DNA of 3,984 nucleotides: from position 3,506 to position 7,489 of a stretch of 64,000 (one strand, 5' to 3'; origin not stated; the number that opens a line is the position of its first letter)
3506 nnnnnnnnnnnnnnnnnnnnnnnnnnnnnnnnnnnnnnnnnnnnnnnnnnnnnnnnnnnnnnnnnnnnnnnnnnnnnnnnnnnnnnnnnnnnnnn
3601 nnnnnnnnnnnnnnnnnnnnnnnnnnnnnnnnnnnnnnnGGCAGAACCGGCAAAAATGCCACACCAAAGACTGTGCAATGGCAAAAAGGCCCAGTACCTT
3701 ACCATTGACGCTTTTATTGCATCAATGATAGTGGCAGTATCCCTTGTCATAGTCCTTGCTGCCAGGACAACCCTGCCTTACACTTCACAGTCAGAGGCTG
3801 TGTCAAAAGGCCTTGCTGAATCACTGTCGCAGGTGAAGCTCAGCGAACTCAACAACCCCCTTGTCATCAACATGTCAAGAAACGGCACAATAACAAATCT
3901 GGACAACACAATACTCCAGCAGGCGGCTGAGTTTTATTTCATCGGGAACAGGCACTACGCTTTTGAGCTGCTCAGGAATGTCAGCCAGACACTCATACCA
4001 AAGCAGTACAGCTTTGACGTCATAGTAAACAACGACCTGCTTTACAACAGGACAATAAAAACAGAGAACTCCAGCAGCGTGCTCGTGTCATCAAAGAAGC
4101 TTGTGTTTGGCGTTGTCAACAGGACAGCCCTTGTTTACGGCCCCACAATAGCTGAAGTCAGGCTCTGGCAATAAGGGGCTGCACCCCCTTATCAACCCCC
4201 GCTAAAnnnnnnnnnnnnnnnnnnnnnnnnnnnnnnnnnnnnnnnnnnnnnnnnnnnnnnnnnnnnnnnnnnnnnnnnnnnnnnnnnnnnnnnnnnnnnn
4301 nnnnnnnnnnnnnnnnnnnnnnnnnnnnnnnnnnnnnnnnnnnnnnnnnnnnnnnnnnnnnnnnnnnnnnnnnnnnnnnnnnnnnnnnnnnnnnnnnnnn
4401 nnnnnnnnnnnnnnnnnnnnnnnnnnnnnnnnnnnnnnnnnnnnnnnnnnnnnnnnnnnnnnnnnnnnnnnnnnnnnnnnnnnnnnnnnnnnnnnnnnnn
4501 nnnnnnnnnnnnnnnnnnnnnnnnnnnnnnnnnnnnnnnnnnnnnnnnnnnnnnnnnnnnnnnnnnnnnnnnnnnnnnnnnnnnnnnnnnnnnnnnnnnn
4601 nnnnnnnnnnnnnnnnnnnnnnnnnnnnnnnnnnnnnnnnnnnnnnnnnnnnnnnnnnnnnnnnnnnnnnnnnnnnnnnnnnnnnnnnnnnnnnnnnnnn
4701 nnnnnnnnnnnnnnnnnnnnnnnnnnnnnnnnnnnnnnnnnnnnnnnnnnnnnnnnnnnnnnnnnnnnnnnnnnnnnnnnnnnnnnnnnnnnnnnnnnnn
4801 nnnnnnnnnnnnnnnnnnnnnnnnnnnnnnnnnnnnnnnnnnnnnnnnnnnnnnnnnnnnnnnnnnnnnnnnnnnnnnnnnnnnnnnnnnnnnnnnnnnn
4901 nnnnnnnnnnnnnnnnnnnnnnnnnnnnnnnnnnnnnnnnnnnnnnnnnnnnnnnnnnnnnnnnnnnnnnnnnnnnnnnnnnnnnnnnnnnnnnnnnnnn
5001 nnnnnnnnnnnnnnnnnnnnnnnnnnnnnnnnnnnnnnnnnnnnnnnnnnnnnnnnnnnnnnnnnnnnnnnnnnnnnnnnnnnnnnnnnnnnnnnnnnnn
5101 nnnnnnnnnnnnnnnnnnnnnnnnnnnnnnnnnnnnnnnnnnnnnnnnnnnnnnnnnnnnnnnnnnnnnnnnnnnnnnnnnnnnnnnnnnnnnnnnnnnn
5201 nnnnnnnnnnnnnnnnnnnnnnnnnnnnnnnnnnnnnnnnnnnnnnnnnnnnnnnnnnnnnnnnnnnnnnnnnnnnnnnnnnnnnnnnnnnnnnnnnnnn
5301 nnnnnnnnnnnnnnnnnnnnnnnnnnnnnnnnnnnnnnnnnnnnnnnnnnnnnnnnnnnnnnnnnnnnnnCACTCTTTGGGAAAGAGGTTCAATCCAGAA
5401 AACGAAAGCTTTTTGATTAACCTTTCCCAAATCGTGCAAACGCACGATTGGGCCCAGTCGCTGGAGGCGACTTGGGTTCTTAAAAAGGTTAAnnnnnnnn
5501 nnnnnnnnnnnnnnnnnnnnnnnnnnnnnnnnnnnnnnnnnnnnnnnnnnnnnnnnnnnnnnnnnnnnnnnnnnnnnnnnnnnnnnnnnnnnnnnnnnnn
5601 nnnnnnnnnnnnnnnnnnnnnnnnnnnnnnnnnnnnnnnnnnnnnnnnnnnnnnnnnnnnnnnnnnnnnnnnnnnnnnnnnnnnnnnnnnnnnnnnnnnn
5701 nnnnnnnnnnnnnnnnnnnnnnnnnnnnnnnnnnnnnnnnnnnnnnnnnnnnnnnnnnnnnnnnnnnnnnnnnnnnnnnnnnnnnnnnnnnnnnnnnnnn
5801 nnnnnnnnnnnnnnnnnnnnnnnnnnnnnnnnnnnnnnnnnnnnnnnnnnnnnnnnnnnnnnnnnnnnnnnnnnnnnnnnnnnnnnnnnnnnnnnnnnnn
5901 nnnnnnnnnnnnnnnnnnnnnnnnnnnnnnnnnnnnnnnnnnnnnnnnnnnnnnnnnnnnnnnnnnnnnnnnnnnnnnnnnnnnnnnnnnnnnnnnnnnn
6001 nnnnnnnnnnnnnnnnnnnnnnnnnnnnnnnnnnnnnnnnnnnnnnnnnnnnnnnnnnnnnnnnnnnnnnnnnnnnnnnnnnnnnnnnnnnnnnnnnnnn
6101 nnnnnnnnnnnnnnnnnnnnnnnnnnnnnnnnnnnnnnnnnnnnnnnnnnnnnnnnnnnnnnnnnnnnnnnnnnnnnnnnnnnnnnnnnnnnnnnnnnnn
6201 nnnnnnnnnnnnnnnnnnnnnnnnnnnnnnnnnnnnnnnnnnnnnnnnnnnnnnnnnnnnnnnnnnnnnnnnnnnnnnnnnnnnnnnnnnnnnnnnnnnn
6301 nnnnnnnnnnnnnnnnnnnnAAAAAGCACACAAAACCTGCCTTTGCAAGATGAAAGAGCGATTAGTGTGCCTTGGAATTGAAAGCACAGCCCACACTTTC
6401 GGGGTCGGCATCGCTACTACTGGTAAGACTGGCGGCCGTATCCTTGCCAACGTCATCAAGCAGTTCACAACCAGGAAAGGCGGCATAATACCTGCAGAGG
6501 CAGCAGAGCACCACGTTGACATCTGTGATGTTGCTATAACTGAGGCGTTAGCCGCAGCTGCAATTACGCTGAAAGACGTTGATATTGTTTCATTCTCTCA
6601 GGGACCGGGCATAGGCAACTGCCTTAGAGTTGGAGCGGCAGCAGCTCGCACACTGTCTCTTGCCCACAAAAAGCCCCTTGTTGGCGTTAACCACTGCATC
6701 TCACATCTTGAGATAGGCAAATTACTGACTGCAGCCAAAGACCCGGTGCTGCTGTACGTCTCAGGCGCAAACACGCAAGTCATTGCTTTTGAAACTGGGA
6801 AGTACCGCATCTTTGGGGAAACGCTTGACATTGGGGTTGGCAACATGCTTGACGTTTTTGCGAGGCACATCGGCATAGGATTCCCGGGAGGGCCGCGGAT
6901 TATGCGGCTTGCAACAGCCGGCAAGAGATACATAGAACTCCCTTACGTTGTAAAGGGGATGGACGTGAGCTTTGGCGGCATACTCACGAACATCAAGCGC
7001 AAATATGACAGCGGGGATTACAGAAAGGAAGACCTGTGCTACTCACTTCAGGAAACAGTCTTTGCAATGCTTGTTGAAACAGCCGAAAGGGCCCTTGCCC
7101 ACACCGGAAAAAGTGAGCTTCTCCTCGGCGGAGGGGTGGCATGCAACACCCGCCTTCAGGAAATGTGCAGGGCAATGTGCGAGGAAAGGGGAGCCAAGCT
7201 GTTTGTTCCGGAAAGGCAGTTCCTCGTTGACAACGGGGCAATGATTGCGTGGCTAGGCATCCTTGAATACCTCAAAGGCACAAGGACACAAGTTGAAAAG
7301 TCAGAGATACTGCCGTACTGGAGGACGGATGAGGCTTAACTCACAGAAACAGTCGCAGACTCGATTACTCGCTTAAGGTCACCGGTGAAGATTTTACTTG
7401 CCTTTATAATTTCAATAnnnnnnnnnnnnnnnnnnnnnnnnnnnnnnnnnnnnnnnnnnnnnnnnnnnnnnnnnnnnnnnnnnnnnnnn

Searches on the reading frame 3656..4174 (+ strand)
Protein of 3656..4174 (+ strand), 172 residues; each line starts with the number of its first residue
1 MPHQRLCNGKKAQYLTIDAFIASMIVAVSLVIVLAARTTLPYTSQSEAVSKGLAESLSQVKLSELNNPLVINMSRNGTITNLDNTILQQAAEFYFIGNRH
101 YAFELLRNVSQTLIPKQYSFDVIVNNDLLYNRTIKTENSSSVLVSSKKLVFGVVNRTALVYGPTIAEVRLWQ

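Call 75: find_homologous_proteins(query=window:3656-4174:+, max_evalue=0.001)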
Query window:3656-4174:+ (172 aa): 51 proteins with E <= 0.001 among 153 candidates.
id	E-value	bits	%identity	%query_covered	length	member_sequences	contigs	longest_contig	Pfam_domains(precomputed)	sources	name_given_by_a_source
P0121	1.3e-94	332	90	100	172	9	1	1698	-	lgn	-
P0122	9.4e-92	323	88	100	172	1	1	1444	-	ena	-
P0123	4.4e-91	321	88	100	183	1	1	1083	-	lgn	-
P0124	1.1e-89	316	86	100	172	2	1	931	-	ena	-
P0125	1.7e-89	316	84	100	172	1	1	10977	-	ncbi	-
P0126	1.1e-86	307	81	100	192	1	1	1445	PF23959.2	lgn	-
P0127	5.1e-86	304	83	100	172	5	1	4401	-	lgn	-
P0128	2.7e-85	302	82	100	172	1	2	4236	-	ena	-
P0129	1.8e-83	296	80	100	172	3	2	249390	-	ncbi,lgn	-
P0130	5.7e-81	288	80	100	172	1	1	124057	-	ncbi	-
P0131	1.6e-79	283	78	100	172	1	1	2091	-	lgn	-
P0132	3.0e-75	270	85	87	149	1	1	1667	-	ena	-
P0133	1.1e-73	264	77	97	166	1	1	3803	-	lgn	-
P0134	1.2e-72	261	73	98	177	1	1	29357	-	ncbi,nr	ncbi:hypothetical protein HYV85_02895 [Candidatus Woesearchaeota archaeon]|nr:hypothetical protein [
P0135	7.3e-72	259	72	95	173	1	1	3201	-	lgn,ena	-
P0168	2.8e-38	150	46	95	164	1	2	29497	-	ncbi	-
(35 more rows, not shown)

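Call 77: find_encoding_contigs(protein=P0129, flank=2500, max_places=2)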
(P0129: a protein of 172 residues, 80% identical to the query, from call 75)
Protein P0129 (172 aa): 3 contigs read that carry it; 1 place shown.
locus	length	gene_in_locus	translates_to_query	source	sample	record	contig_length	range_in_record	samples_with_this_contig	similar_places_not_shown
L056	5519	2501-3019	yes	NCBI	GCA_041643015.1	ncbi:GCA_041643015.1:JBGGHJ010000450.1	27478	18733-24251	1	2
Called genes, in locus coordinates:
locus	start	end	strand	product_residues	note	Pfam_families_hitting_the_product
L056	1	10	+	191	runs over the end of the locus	-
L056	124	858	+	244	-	-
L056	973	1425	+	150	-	-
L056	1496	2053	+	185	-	-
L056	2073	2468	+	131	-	-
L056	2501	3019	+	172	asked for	-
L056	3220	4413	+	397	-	-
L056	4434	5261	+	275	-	-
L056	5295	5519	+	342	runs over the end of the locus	PF00814:TsaD, PF22521:HypF_C_2 (weak)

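Call 78: find_encoding_contigs(protein=P0134, flank=2500, max_places=1)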
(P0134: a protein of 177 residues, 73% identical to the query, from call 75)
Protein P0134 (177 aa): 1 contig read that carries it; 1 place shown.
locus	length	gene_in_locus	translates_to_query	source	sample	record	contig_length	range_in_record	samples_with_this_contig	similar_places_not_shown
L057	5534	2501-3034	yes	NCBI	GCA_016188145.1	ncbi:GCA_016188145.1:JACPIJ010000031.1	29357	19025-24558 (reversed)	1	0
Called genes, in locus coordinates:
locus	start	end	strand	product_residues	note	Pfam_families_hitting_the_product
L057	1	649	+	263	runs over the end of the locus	-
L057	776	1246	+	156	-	-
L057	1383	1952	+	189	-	-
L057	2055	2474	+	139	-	-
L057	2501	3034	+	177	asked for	-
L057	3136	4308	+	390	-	-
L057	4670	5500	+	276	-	PF04893:Yip1 (weak)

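Call 79: find_encoding_contigs(protein=P0168, flank=2500, max_places=1)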
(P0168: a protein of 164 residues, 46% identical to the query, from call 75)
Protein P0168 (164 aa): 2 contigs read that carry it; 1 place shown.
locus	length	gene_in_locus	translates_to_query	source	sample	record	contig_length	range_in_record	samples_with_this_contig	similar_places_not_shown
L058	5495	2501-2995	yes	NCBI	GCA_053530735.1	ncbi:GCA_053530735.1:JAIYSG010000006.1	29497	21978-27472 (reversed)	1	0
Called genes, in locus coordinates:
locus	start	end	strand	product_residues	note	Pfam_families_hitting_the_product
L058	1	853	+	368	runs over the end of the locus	PF03463:eRF1_1, PF18854:baeRF_family10, PF03464:eRF1_2, PF18859:acVLRF1, PF03465:eRF1_3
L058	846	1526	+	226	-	-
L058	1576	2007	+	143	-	-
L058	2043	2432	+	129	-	-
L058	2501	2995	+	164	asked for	-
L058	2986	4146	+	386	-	-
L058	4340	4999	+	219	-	PF00702:Hydrolase, PF13419:HAD_2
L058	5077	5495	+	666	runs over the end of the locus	-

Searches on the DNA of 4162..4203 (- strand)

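Call 35: build_rna_model(alignment_id=A2, structure=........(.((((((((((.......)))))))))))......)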
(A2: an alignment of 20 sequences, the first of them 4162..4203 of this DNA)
Model R1 built from alignment A2 (20 sequences, 44 columns); structure: as given.
model positions 40; base pairs 11; branch points 0; effective number of sequences 20; information 1.227 bits per position. Calibrated on 0.2 Mb of random sequence (short: E-values are rough).
structure used (alignment columns):
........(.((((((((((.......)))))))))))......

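Call 36: search_with_rna_model(model_id=R1, source=window, filters=off, max_evalue=10, show_alignments=8)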
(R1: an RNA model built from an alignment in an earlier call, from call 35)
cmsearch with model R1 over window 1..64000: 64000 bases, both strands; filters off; matches with E-value up to 10: 19.
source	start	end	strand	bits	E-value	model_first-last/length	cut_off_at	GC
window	54025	54063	-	55.4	1e-13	1-40/40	no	0.62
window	4163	4204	-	51.4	1.4e-12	1-40/40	no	0.6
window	57141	57181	+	50.7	2.4e-12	1-40/40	no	0.61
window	4171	4192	+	17.8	0.0062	13-32/40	no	0.55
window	54033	54051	+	17.6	0.0071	13-32/40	no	0.47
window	57153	57173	-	16.5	0.015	13-32/40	no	0.52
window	13558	13585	+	11.3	0.48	1-40/40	no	0.43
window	15620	15676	+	9.9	1.2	1-40/40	no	0.6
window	44900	44949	-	9.6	1.4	1-40/40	no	0.6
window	22563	22605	-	9.5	1.5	1-40/40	no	0.49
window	20104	20142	+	9.5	1.6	1-40/40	no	0.59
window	40607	40649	+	8.8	2.5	1-40/40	no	0.44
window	1716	1762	+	7.8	4.7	1-40/40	no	0.49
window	57102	57140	+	7.6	5.3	1-40/40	no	0.67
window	3729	3779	-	7.6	5.3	1-40/40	no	0.53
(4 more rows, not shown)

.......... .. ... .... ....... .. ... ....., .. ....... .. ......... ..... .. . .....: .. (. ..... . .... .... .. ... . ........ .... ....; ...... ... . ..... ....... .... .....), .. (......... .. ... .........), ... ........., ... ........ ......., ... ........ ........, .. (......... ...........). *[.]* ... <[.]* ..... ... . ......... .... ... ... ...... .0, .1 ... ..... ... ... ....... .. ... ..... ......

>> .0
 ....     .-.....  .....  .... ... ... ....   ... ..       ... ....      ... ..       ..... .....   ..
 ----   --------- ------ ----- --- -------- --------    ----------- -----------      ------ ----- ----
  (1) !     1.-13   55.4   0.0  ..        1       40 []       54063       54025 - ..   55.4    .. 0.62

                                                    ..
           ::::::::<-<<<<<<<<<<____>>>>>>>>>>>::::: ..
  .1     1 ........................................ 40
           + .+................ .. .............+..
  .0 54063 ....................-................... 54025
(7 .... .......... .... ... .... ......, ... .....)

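Call 37: search_with_rna_model(model_id=R1, sources=[L001, L002, L003, L004, L005, L006, L007, L008, L009, L010, L011, L012, L013, L014, L015, L016, L017, L018, L019, L021], max_evalue=1)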
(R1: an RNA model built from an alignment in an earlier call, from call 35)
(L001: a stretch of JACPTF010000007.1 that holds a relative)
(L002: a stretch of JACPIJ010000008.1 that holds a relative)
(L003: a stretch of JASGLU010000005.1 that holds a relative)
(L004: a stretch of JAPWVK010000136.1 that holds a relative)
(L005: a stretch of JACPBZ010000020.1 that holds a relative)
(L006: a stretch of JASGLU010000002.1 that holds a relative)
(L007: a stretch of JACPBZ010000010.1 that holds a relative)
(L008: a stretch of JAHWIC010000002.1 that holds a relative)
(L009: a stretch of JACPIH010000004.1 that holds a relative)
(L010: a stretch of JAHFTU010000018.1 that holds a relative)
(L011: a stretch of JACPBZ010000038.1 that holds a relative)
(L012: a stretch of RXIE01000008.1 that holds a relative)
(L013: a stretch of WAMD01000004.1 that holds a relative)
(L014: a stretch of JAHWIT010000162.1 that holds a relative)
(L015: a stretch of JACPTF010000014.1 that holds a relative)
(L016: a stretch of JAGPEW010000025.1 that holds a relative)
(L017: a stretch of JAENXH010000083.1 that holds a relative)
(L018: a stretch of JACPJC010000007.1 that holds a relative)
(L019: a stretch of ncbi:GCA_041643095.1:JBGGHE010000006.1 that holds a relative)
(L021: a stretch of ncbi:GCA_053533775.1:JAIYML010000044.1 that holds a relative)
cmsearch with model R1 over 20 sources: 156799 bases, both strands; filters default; matches with E-value up to 1: 44.
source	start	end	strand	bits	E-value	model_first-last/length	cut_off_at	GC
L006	1476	1517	+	52.3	1.9e-12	1-40/40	no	0.48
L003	1704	1745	-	52.2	2.1e-12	1-40/40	no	0.52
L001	4505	4547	-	51.5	3.3e-12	1-40/40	no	0.63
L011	699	737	-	51.1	4.3e-12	1-40/40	no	0.62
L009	6983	7021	+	50.9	4.9e-12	1-40/40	no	0.54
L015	5914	5954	-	50.4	6.9e-12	1-40/40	no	0.56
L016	5252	5294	-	50.3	7.6e-12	1-40/40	no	0.49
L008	2658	2698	-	50.1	8.4e-12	1-40/40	no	0.49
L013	110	152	-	49.9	9.4e-12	1-40/40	no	0.6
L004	5028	5070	-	49.9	9.6e-12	1-40/40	no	0.56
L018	1829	1869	-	49.1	1.6e-11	1-40/40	no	0.51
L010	2234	2276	-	48.5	2.5e-11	1-40/40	no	0.58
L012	905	947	-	48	3.4e-11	1-40/40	no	0.58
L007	5303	5345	-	48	3.4e-11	1-40/40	no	0.58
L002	2784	2822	-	46.8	7.5e-11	1-40/40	no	0.62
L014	6389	6427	-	46.7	8.2e-11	1-40/40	no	0.44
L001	4553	4595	-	45.9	1.3e-10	1-40/40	no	0.58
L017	2529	2571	+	45.4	1.9e-10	1-40/40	no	0.53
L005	329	368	+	44.9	2.7e-10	1-40/40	no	0.52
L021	790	828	+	44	4.7e-10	1-40/40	no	0.59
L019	6682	6738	-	26.9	3.8e-05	1-40/40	no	0.49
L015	5922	5942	+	21.9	0.001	13-32/40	no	0.52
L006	1382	1423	+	21.5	0.0013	1-40/40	no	0.48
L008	2666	2686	+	20.7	0.0023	13-32/40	no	0.48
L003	1712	1733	+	20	0.0037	13-32/40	no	0.45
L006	1488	1509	-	20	0.0037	13-32/40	no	0.45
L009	6995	7013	-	19.9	0.0038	13-32/40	no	0.42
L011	707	725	+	19.1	0.0067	13-32/40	no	0.47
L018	1837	1857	+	18.6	0.0091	13-32/40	no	0.38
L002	2792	2810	+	18.4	0.011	13-32/40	no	0.53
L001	4601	4651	-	18.3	0.011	1-40/40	no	0.67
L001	4513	4535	+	17.6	0.017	13-32/40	no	0.52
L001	4561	4583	+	17.6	0.017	13-32/40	no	0.52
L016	5260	5282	+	17.1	0.024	13-32/40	no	0.52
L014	6397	6415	+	17.1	0.025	13-32/40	no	0.37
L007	5311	5333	+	17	0.026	13-32/40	no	0.57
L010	2242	2264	+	17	0.026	13-32/40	no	0.57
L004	5036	5058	+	15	0.096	13-32/40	no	0.57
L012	913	935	+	15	0.096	13-32/40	no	0.57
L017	2541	2563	-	15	0.096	13-32/40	no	0.57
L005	341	360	-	14.5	0.14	13-32/40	no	0.35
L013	118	140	+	14.1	0.17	13-32/40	no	0.61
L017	1704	1743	+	13.6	0.26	1-40/40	no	0.62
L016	5347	5384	-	13.1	0.35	1-40/40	no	0.66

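Call 95: search_with_rna_model(model_id=R1, sources=[window, L001, L002, L003, L004, L005, L007, L008, L009, L010, L011, L013, L014, L015, L016, L018, L021, L024, L025, L026, L027, L029, L030, L031, L033, L034, L035, L036, L037, L038, L040, L042, L043, L046, L047, L048, L050, L051, L053, L054, L055, L056, L057, L059], max_evalue=0.00001, make_alignment=true)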
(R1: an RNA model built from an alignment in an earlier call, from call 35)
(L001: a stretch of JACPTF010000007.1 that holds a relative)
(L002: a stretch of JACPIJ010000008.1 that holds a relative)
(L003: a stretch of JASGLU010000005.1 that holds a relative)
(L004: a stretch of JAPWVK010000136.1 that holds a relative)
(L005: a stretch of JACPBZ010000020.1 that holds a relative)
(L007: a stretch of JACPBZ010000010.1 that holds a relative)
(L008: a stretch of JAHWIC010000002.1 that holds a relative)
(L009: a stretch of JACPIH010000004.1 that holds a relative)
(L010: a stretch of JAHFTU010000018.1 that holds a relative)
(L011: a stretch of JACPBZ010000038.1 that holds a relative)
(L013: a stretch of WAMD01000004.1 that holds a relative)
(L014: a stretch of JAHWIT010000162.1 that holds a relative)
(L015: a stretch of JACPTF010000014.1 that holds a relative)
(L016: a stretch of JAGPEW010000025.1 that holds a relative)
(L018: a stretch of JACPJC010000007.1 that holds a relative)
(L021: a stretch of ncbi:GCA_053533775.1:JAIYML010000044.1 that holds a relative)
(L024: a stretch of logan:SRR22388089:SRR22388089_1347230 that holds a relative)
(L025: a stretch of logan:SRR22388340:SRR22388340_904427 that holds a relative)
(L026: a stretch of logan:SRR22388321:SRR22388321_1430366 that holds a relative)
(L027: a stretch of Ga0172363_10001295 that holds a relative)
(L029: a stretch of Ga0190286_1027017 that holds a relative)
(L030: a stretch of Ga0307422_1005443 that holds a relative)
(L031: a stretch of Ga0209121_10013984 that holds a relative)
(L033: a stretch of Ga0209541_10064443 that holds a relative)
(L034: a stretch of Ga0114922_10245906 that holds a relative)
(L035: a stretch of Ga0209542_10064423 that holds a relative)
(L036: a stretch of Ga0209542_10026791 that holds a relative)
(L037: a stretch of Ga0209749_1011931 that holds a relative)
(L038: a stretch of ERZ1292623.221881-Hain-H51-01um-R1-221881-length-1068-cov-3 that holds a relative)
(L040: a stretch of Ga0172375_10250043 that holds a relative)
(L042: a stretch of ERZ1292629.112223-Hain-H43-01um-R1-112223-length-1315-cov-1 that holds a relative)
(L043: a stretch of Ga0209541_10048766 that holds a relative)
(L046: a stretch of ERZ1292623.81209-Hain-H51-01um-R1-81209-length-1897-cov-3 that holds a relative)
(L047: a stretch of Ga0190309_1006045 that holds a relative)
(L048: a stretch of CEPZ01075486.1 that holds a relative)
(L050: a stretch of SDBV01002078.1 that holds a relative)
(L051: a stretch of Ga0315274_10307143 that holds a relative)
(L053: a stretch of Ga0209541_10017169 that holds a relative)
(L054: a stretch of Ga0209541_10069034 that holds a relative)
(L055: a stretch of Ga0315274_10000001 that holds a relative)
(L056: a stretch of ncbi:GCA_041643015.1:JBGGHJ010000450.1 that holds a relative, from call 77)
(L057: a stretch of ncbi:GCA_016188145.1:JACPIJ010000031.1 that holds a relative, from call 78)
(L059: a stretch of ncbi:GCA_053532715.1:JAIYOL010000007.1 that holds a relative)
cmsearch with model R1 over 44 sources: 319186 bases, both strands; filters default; matches with E-value up to 0.00001: 47.
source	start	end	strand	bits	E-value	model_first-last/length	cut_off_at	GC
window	54025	54063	-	55.4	5.2e-13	1-40/40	no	0.62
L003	1704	1745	-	52.2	4.2e-12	1-40/40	no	0.52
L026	1060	1098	+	51.8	5.6e-12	1-40/40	no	0.64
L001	4505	4547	-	51.5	6.8e-12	1-40/40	no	0.63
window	4163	4204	-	51.4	7.2e-12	1-40/40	no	0.6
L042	882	922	-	51.2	8.3e-12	1-40/40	no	0.63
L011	699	737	-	51.1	8.7e-12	1-40/40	no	0.62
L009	6983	7021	+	50.9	1e-11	1-40/40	no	0.54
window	57141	57181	+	50.7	1.2e-11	1-40/40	no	0.61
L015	5914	5954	-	50.4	1.4e-11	1-40/40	no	0.56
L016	5252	5294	-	50.3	1.6e-11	1-40/40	no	0.49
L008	2658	2698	-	50.1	1.7e-11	1-40/40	no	0.49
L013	110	152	-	49.9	1.9e-11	1-40/40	no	0.6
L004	5028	5070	-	49.9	2e-11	1-40/40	no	0.56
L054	1456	1496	+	49.4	2.8e-11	1-40/40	no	0.46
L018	1829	1869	-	49.1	3.2e-11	1-40/40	no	0.51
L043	2542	2582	+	48.6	4.7e-11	1-40/40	no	0.46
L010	2234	2276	-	48.5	5.1e-11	1-40/40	no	0.58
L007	5303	5345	-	48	7e-11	1-40/40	no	0.58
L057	3023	3066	-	47.8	7.8e-11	1-40/40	no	0.57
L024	1034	1072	+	47.2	1.2e-10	1-40/40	no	0.64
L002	2784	2822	-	46.8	1.5e-10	1-40/40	no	0.62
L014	6389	6427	-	46.7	1.7e-10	1-40/40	no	0.44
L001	4553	4595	-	45.9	2.7e-10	1-40/40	no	0.58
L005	329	368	+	44.9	5.4e-10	1-40/40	no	0.52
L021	790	828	+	44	9.6e-10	1-40/40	no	0.59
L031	5508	5550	-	43.9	1e-09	1-40/40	no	0.6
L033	197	235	+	43.7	1.2e-09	1-40/40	no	0.41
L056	3008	3052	-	43.4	1.5e-09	1-40/40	no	0.56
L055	2130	2170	+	42.3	2.9e-09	1-40/40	no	0.51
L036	2168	2206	-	42.2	3.2e-09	1-40/40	no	0.46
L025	1459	1497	+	42.2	3.3e-09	1-40/40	no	0.69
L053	5465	5505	-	41.8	4.1e-09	1-40/40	no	0.44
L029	423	463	-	41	7.1e-09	1-40/40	no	0.46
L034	1099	1141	+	40.5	9.6e-09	1-40/40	no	0.58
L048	5157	5196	+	35.8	2.2e-07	1-40/40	no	0.35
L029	383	421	-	35.8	2.2e-07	1-40/40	no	0.51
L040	5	40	+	35.3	3.1e-07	6-40/40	no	0.58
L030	2646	2688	-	34.9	4e-07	1-40/40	no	0.56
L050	2409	2447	-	34.4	5.6e-07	1-40/40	no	0.41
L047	2702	2744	-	34.4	5.6e-07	1-40/40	no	0.58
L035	1700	1739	+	32.6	1.8e-06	1-40/40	no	0.45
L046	898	935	-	32.4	2e-06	1-40/40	no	0.45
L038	198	235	-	32.1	2.6e-06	1-40/40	no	0.45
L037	437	475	+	31.8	3e-06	1-40/40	no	0.56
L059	21247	21293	+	30.4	7.7e-06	1-40/40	no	0.57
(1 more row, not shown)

Alignment A4: 47 matches aligned to the model, 116 columns, each read 5' to 3' on its own strand. Consensus structure (alignment columns), stored with it:
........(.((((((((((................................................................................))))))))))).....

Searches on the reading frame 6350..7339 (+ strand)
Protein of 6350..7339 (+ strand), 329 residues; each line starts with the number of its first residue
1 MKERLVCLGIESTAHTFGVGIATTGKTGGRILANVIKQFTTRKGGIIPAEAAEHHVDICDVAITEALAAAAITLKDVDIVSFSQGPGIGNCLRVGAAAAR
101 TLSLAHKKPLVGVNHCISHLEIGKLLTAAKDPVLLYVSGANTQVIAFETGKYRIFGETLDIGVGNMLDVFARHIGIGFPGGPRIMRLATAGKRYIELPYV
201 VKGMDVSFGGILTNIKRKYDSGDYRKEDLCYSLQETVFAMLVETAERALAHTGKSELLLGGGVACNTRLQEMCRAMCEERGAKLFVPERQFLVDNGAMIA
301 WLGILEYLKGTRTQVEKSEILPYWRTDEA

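Call 66: search_protein_families(library=pfam, proteins=[window:6350-7339:+], max_evalue=0.00001)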
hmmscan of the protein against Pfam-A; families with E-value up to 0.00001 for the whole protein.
window:6350-7339:+ (329 aa): 2 families
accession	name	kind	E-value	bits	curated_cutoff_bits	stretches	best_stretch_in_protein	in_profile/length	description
PF00814.31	TsaD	-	7.6e-84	282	24.8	1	32-301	3-264/264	tRNA N6-adenosine threonylcarbamoyltransferase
PF22521.2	HypF_C_2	-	2.8e-08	34.3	27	1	190-295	129-235/241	Carbamoyltransferase, Kae1-like Domain, second subdomain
